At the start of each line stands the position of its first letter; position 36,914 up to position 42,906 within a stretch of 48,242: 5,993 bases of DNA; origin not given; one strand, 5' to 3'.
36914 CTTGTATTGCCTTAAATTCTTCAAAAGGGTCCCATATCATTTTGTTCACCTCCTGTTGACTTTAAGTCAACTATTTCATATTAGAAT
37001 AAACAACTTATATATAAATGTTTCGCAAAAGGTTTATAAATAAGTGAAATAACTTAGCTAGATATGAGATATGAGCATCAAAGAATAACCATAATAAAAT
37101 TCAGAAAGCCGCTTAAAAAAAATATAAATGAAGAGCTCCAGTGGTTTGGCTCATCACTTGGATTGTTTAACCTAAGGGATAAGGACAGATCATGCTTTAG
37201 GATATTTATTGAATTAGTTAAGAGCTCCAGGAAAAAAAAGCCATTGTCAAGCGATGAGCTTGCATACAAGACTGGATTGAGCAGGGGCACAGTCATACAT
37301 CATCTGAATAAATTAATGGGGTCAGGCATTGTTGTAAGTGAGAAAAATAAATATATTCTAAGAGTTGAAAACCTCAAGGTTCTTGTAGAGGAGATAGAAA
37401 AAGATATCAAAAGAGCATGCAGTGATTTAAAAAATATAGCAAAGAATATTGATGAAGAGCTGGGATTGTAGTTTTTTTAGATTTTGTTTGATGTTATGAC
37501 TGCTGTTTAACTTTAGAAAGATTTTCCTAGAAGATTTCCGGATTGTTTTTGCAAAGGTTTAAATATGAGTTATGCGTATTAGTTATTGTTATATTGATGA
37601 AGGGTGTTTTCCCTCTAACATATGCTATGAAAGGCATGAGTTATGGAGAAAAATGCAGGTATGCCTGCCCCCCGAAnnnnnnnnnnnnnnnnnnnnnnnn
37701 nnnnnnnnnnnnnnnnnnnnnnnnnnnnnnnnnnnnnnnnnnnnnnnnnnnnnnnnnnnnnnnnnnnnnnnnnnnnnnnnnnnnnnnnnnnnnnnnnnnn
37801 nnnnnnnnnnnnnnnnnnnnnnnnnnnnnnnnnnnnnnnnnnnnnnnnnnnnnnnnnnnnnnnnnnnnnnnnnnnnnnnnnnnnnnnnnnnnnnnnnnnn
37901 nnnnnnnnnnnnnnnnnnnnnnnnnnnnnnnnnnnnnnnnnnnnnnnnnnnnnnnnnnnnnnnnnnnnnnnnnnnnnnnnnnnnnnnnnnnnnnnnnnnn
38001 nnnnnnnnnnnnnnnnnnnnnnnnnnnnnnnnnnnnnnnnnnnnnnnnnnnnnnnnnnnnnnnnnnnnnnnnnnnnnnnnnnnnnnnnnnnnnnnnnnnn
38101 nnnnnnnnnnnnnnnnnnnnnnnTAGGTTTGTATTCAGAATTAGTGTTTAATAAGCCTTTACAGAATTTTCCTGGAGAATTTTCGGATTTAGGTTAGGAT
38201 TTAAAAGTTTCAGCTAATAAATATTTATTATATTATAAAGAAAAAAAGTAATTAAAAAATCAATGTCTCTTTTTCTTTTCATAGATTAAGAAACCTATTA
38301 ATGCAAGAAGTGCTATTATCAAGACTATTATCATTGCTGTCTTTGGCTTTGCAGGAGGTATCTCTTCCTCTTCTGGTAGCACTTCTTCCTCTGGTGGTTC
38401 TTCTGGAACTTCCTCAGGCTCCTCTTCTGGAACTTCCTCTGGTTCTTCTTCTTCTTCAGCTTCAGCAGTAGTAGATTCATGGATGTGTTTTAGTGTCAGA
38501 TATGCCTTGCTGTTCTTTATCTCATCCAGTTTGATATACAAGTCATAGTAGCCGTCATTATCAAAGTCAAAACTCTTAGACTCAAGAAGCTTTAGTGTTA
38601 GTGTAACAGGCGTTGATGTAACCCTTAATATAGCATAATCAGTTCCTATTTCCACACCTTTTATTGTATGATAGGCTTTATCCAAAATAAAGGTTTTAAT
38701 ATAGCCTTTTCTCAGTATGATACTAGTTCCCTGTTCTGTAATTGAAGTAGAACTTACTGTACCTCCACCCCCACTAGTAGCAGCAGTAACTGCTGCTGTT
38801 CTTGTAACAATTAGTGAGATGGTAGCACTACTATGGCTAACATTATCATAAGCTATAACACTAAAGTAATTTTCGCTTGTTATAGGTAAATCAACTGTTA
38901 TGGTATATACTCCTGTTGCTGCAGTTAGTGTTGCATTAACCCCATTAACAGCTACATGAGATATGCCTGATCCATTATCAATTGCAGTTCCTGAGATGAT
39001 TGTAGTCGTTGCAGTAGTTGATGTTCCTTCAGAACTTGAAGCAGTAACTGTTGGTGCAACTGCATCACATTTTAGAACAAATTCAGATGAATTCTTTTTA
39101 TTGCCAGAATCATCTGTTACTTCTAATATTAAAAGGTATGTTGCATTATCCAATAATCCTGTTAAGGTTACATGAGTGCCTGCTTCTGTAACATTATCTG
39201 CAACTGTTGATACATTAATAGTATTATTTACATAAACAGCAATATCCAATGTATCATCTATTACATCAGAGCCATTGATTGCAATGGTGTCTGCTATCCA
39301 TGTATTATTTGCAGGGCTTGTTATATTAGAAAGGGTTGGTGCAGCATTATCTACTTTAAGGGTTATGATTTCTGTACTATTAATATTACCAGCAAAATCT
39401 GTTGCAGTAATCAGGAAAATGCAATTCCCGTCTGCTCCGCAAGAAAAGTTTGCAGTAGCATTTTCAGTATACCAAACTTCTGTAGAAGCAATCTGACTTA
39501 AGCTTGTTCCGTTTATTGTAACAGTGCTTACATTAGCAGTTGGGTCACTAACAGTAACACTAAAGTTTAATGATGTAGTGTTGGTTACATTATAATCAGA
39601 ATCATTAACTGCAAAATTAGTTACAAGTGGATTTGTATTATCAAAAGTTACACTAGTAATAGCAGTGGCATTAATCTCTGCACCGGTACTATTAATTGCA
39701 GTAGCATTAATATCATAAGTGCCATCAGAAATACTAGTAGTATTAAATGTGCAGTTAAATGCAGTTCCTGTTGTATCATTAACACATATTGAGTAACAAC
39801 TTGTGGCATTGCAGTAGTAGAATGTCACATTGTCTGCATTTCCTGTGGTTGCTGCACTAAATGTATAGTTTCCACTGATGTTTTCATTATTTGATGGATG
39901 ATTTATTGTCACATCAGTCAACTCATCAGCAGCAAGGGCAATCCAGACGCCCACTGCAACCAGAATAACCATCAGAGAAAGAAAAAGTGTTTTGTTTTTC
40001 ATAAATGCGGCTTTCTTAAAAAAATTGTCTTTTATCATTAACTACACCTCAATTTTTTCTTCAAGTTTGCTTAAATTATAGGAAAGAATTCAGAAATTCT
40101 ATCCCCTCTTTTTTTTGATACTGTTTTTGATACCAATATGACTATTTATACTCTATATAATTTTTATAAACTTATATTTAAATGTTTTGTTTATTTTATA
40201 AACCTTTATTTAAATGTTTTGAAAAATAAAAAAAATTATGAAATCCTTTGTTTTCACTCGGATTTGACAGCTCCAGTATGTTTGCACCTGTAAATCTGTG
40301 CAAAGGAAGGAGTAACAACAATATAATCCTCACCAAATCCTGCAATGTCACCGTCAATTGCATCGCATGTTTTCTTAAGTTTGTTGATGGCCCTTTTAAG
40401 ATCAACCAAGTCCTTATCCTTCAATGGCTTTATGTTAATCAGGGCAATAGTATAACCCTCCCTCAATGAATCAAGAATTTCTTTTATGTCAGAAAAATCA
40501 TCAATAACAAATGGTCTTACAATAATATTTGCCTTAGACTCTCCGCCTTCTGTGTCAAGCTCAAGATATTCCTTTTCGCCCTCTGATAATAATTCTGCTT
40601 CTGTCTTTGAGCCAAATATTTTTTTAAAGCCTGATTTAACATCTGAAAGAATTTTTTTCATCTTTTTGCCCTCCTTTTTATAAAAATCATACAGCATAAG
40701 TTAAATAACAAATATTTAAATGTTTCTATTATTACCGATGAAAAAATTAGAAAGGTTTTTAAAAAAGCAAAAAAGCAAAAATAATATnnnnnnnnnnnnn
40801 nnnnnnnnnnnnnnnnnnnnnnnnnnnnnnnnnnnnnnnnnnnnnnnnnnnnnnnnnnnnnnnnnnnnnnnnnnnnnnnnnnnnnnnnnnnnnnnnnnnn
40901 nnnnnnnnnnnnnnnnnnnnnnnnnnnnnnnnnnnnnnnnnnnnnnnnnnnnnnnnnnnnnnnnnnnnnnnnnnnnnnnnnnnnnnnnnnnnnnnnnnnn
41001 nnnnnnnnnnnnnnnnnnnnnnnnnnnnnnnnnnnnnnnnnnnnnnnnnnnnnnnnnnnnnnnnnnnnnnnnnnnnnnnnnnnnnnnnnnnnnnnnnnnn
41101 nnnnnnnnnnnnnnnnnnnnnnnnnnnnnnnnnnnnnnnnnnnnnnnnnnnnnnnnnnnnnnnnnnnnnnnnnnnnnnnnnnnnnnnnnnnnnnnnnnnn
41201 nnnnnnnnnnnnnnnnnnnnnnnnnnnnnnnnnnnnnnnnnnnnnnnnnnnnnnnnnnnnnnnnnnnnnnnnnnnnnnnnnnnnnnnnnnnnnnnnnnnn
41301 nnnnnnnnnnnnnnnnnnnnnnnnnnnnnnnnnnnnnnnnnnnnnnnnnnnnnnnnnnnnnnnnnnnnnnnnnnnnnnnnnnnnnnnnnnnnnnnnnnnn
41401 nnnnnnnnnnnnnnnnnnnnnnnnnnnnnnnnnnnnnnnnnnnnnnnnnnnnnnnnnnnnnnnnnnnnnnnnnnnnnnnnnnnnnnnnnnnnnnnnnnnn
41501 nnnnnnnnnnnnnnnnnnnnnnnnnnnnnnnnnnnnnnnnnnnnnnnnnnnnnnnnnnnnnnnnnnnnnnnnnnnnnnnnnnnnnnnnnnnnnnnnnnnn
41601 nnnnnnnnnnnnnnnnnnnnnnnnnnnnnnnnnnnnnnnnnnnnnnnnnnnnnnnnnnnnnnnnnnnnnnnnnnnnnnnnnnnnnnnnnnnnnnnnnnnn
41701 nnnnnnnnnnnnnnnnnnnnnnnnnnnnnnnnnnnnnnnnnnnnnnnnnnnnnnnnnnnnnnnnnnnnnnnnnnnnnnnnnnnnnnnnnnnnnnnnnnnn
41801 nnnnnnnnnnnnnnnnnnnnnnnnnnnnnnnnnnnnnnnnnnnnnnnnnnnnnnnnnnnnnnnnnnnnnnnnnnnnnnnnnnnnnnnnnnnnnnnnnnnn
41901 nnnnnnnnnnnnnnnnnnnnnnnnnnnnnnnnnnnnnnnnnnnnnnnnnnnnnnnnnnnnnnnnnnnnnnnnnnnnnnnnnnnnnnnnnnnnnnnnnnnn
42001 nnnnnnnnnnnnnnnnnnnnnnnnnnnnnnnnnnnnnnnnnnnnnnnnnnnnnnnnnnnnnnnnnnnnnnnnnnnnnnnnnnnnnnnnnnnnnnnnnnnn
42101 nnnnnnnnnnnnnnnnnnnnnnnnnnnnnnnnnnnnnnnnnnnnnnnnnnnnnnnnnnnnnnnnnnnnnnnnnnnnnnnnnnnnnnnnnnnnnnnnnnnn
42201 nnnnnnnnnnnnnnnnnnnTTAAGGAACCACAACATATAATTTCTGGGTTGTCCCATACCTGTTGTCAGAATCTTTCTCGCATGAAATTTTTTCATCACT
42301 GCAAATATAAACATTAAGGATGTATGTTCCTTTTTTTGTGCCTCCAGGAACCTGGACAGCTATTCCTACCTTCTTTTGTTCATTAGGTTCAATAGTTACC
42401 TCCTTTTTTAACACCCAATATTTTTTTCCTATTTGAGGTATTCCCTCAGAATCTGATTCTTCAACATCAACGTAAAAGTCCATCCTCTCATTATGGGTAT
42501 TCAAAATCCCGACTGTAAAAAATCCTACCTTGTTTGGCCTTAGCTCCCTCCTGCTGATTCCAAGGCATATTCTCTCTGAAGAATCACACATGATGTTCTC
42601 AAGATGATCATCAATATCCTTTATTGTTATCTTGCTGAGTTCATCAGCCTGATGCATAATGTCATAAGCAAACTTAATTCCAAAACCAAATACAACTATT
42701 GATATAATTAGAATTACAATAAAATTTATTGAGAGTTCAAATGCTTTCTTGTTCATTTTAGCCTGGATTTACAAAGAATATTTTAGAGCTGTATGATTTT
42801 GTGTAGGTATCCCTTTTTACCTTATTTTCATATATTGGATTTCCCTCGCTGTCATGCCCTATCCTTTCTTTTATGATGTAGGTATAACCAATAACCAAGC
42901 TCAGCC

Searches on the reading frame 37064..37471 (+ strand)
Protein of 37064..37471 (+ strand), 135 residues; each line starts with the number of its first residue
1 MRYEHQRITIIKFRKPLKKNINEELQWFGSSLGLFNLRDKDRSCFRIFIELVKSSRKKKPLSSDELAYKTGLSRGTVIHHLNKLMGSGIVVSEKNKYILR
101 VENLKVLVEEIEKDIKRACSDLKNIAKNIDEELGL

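Call 41: search_protein_families(library=pfam, proteins=[window:37064-37471:+], max_evalue=0.001)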
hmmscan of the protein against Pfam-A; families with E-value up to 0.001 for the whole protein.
window:37064-37471:+ (135 aa): 8 families
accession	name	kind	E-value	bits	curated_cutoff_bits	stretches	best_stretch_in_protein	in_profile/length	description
PF01022.26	HTH_5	-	4.1e-08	33.4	22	1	58-90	13-45/47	Bacterial regulatory protein, arsR family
PF12840.13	HTH_20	-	4.8e-06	26.9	27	1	42-92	4-50/51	Helix-turn-helix domain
PF13412.12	HTH_24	-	3.8e-05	23.6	21.9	1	60-90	17-47/48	Winged helix-turn-helix DNA-binding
PF08279.18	HTH_11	-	4.9e-05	23.6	25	1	56-96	11-52/55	HTH domain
PF09339.16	HTH_IclR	-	0.00024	21.2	22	1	57-92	15-50/52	IclR helix-turn-helix domain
PF13545.12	HTH_Crp_2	-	0.00047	20.5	27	1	59-105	21-65/70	Crp-like helix-turn-helix domain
PF14493.12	HTH_40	-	0.0009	19.9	27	0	60-133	12-76/89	Helix-turn-helix domain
PF01978.25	TrmB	-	0.00097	19.4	25.6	0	46-97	12-59/68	Sugar-specific transcriptional regulator TrmB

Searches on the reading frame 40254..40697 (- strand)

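Call 42: search_protein_families(library=pfam, proteins=[window:40254-40697:-], max_evalue=0.001)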
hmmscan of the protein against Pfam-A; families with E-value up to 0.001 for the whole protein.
window:40254-40697:- (147 aa): 1 family
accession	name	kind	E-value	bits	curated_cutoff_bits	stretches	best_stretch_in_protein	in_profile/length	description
PF04472.17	SepF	-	5.3e-12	46.2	27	1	62-135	3-72/72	Cell division protein SepF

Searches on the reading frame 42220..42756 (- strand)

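Call 42: search_protein_families(library=pfam, proteins=[window:42220-42756:-], max_evalue=0.001)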
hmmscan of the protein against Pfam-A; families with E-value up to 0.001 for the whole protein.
window:42220-42756:- (178 aa): 1 family
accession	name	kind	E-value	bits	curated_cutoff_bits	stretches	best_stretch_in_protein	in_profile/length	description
PF11614.14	FixG_C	-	0.00017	22.2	25.6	1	80-151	35-101/119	IG-like fold at C-terminal of FixG, putative oxidoreductase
